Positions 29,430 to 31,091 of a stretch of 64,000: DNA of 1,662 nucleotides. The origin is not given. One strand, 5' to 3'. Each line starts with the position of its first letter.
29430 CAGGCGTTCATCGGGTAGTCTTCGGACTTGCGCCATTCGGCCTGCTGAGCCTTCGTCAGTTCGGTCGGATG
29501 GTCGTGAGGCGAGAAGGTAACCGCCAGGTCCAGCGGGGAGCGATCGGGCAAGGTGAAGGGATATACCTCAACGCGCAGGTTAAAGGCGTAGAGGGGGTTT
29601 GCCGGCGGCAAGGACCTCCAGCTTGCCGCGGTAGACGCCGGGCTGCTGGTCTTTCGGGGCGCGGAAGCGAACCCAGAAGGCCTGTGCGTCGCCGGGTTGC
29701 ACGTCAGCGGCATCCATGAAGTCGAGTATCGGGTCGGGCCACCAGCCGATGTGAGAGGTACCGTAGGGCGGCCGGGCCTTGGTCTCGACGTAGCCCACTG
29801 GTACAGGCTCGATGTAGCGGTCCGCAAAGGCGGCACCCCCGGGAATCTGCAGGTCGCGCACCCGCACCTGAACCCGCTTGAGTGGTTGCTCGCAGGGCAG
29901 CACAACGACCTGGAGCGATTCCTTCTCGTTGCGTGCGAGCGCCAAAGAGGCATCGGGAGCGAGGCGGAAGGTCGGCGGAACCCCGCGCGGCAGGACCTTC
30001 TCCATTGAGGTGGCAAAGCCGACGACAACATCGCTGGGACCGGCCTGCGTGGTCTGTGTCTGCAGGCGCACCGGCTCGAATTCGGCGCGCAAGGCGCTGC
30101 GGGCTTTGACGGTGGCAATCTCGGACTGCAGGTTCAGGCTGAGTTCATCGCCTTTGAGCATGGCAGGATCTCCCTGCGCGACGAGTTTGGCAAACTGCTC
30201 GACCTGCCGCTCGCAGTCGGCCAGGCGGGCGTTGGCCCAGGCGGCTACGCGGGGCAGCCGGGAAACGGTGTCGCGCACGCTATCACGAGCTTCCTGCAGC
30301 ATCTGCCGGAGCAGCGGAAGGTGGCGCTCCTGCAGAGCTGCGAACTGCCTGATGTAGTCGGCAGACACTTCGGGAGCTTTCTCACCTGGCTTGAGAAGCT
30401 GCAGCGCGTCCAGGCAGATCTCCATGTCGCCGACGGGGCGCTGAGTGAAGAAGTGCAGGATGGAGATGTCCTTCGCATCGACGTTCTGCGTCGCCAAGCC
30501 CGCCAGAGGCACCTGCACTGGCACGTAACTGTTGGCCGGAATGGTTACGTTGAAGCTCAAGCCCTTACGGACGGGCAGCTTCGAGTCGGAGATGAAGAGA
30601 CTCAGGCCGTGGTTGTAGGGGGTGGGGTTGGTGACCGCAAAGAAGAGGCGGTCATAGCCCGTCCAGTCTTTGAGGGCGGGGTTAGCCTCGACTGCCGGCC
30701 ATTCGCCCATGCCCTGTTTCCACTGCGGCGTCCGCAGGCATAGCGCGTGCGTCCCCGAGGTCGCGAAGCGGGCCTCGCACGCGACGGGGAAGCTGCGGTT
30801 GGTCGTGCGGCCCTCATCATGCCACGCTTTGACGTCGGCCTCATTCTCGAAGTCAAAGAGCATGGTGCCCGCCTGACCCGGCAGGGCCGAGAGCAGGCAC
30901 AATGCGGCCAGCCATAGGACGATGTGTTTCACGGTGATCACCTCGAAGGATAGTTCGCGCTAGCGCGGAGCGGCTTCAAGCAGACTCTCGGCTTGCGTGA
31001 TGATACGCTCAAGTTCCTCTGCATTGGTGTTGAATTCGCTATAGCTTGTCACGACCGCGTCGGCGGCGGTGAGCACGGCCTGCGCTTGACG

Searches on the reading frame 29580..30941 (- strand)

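Call 22: search_protein_families(library=pfam, proteins=[window:29580-30941:-], max_evalue=0.001)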
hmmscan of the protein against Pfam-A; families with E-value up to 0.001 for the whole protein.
window:29580-30941:- (453 aa): 2 families
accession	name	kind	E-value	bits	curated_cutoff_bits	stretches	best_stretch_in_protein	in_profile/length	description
PF22680.2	Glyco_hydro_123_N_2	-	2.6e-08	34.2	27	1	337-443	29-140/142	Glycoside hydrolase 123 N-terminal domain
PF19543.5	GH123_N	-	0.00032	19.1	22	0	336-448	198-294/969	Glycoside hydrolase 123, N-terminal domain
